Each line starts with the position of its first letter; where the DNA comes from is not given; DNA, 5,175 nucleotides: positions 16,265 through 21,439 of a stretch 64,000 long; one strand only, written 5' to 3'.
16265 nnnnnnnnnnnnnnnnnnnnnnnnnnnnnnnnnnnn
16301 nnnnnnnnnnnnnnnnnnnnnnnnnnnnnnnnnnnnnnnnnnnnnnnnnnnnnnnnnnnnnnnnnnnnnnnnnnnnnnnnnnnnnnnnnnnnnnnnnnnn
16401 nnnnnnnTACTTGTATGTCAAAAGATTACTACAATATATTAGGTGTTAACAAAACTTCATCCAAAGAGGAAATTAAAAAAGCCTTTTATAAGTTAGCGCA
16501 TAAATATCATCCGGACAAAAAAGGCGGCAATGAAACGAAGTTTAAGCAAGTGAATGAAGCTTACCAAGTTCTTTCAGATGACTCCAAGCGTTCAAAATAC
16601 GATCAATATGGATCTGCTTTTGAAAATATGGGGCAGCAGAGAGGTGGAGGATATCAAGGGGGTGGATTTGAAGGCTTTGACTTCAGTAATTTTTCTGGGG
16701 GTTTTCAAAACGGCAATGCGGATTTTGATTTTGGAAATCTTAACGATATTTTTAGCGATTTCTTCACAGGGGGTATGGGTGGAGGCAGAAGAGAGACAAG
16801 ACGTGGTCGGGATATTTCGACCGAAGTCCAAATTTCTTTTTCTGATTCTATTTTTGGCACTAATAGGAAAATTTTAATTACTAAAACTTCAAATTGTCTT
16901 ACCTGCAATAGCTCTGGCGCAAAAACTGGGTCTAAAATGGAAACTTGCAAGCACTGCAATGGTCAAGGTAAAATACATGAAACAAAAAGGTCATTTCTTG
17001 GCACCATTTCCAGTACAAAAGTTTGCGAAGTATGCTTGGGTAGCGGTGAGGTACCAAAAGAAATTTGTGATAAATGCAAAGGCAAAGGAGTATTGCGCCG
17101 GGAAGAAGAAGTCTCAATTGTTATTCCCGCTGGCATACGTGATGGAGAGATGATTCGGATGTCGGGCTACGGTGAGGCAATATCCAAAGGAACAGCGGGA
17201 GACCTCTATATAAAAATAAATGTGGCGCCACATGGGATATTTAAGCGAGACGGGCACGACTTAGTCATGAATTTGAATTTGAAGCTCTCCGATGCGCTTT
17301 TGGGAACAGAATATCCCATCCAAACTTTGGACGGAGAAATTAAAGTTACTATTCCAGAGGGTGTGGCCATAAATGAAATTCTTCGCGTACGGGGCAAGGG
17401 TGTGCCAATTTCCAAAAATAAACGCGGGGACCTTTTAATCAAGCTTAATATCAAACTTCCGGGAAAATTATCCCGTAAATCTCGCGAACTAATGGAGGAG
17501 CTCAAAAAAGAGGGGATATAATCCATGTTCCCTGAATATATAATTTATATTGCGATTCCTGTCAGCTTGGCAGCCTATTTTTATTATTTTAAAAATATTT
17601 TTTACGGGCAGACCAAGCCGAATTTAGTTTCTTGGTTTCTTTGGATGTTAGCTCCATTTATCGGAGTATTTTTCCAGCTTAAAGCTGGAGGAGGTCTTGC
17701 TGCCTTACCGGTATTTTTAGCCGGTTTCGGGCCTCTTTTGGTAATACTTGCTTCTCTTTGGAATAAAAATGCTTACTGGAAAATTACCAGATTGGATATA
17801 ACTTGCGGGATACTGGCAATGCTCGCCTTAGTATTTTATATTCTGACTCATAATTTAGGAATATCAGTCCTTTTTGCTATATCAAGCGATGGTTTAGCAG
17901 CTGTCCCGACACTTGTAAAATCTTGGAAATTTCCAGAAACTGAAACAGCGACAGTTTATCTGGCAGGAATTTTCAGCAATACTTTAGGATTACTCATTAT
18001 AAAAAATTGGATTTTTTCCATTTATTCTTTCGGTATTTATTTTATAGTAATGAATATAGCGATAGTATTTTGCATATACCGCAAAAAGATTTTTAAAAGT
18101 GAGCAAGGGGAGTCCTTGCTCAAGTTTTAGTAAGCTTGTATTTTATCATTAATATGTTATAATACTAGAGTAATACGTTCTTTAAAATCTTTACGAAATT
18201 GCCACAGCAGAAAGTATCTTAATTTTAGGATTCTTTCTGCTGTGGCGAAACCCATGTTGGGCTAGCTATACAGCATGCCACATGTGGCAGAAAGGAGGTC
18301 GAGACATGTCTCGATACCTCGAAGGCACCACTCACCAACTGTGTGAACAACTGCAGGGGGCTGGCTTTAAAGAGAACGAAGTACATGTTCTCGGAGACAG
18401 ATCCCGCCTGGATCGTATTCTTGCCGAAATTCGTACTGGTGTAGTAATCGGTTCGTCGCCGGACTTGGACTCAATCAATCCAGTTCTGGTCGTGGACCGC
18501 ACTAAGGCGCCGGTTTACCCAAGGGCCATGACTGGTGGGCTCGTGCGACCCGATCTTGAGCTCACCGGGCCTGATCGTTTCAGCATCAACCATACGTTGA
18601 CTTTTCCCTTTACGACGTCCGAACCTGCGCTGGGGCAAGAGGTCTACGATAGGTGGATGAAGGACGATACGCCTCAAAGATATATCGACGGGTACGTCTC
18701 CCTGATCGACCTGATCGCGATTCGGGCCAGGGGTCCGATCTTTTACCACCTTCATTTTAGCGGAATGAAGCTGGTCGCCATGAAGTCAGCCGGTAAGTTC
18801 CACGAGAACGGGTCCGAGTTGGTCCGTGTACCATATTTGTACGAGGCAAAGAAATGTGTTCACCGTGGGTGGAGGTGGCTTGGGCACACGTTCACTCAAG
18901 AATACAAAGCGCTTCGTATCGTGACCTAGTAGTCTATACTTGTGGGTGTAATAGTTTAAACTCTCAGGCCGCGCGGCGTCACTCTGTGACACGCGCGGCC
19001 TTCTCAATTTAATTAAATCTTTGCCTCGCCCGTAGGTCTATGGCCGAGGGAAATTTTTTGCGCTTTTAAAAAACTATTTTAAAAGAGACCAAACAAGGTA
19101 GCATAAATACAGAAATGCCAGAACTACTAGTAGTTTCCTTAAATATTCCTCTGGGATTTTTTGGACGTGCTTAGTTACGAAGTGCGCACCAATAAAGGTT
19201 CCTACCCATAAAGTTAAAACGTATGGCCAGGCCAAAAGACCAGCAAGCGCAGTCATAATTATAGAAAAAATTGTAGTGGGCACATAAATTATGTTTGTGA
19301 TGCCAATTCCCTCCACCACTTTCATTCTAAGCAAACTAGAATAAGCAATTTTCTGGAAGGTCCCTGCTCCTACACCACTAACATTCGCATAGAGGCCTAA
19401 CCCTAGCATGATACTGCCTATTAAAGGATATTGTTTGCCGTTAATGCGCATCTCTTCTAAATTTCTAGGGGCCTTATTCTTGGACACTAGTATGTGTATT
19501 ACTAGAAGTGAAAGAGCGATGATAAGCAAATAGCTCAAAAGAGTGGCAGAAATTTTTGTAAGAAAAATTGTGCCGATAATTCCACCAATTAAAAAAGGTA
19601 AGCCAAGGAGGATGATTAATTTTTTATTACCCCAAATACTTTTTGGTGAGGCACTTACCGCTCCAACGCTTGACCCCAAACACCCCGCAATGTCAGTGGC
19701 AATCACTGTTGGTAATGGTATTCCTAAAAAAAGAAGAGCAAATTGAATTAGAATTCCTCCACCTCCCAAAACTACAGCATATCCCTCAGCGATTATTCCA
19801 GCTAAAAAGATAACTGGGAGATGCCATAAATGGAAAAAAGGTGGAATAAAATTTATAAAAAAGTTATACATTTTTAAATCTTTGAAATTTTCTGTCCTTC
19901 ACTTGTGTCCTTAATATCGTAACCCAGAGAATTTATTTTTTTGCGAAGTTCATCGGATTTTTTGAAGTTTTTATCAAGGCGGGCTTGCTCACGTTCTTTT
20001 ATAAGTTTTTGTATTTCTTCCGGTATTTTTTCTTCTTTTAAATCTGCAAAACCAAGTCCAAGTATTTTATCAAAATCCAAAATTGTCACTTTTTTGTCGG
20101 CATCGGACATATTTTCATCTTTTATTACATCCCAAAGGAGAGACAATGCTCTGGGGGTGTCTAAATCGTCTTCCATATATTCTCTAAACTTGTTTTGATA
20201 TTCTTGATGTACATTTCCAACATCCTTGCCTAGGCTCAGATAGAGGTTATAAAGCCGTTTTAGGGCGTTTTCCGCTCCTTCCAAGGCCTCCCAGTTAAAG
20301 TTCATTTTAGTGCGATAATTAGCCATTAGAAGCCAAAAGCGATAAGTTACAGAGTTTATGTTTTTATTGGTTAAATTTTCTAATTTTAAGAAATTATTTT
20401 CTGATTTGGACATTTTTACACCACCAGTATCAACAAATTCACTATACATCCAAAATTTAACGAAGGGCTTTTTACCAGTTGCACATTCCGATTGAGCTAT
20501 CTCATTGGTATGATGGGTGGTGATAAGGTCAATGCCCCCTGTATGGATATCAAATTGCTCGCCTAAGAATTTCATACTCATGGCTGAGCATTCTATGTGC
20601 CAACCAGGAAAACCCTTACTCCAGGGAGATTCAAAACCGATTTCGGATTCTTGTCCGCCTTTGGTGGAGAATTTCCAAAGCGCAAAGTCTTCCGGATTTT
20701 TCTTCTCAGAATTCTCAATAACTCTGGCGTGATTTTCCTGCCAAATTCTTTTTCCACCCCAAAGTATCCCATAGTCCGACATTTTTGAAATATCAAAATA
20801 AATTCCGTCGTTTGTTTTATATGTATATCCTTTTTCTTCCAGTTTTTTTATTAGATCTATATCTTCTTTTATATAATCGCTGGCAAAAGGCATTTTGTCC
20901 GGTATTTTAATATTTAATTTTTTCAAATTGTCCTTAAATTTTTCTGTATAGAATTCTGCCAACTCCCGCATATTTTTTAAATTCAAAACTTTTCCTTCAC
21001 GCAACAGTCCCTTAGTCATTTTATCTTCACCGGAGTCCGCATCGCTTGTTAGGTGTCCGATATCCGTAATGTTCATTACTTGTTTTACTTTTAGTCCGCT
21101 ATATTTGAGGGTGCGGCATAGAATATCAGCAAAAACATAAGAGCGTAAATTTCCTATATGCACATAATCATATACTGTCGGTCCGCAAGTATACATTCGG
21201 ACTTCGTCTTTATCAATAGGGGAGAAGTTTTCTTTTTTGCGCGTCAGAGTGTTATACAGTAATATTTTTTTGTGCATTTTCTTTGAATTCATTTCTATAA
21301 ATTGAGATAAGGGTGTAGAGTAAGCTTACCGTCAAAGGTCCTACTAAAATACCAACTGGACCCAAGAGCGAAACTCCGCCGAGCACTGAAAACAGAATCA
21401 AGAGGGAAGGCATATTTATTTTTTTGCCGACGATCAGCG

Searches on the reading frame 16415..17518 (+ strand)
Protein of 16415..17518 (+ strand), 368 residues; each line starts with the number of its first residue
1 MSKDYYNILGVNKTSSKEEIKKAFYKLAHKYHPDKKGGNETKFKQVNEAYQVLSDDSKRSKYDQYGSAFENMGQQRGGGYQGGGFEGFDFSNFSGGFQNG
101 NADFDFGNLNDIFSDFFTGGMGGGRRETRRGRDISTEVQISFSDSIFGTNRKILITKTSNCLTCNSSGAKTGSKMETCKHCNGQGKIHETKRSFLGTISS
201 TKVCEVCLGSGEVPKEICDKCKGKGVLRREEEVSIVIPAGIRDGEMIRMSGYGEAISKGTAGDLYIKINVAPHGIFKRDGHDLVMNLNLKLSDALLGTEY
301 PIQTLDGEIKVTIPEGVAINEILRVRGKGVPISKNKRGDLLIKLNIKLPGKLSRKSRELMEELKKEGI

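Call 37: search_protein_families(library=padloc, proteins=[window:16415-17518:+], max_evalue=0.01)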
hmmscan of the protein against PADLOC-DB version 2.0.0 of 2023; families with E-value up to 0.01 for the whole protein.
window:16415-17518:+ (368 aa): 1 family
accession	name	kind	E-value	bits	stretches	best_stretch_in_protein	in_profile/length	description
PDLC04162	HEC-08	-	0.0081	13.3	0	169-231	197-259/358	-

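Call 39: search_protein_families(library=pfam, proteins=[window:16415-17518:+], max_evalue=0.001)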
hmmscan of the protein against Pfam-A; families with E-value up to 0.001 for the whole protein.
window:16415-17518:+ (368 aa): 4 families
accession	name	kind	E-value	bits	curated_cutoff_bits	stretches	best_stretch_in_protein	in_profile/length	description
PF01556.23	DnaJ_C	-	9.8e-43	146.2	26.6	1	135-349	2-152/152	DnaJ C terminal domain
PF00226.36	DnaJ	-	1.4e-24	86.4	27.8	1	4-63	1-63/63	DnaJ domain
PF00684.25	DnaJ_CXXCXGXG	-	8.8e-13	48.8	32.7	1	161-225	1-65/65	DnaJ central domain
PF20833.2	RNase_E_G_Thio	-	0.00051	20.6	26.8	0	217-237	1-21/86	RNase E/G, Thioredoxin-like domain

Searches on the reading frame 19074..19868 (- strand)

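Call 39: search_protein_families(library=pfam, proteins=[window:19074-19868:-], max_evalue=0.001)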
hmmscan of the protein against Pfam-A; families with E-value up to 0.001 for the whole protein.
window:19074-19868:- (264 aa): 1 family
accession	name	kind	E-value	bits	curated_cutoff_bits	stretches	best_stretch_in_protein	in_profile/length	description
PF01925.25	TauE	-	4.4e-26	92.5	32.6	1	20-257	1-236/237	Sulfite exporter TauE/SafE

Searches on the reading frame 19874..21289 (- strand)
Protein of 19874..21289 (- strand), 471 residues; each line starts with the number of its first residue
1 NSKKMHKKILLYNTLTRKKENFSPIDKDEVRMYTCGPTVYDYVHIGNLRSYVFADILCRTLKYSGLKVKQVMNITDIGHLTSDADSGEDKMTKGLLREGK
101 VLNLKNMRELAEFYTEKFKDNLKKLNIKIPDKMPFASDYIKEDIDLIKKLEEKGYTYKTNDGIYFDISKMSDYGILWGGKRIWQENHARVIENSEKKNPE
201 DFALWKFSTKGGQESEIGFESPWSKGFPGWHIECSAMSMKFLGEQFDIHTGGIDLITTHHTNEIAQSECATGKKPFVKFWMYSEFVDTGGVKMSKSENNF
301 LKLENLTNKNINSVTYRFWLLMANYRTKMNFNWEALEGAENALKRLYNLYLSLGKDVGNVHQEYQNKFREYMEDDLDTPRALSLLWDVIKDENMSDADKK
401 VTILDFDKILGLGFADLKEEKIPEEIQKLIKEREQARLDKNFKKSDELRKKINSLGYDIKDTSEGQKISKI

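Call 39: search_protein_families(library=pfam, proteins=[window:19874-21289:-], max_evalue=0.001)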
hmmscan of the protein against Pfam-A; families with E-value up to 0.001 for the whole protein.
window:19874-21289:- (471 aa): 6 families
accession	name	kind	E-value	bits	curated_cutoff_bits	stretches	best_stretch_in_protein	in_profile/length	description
PF01406.26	tRNA-synt_1e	-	2.7e-89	300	27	1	22-340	2-300/301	tRNA synthetases class I (C) catalytic domain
PF09334.17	tRNA-synt_1g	-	3.3e-09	36.4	20.1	1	274-341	309-376/391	tRNA synthetases class I (M)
PF00133.28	tRNA-synt_1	-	7.7e-09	35.2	22.7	1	246-331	329-413/414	tRNA synthetases class I (I, L, M and V)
PF23493.1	CysS_C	-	1.3e-07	32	23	1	421-466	3-48/51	Cysteinyl-tRNA ligase anticodon binding domain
PF01921.24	tRNA-synt_1f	-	6.1e-07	29.1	27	0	210-350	204-339/360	tRNA synthetases class I (K)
PF09190.17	DALR_2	-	4.6e-05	24.3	22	1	367-397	1-31/57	DALR domain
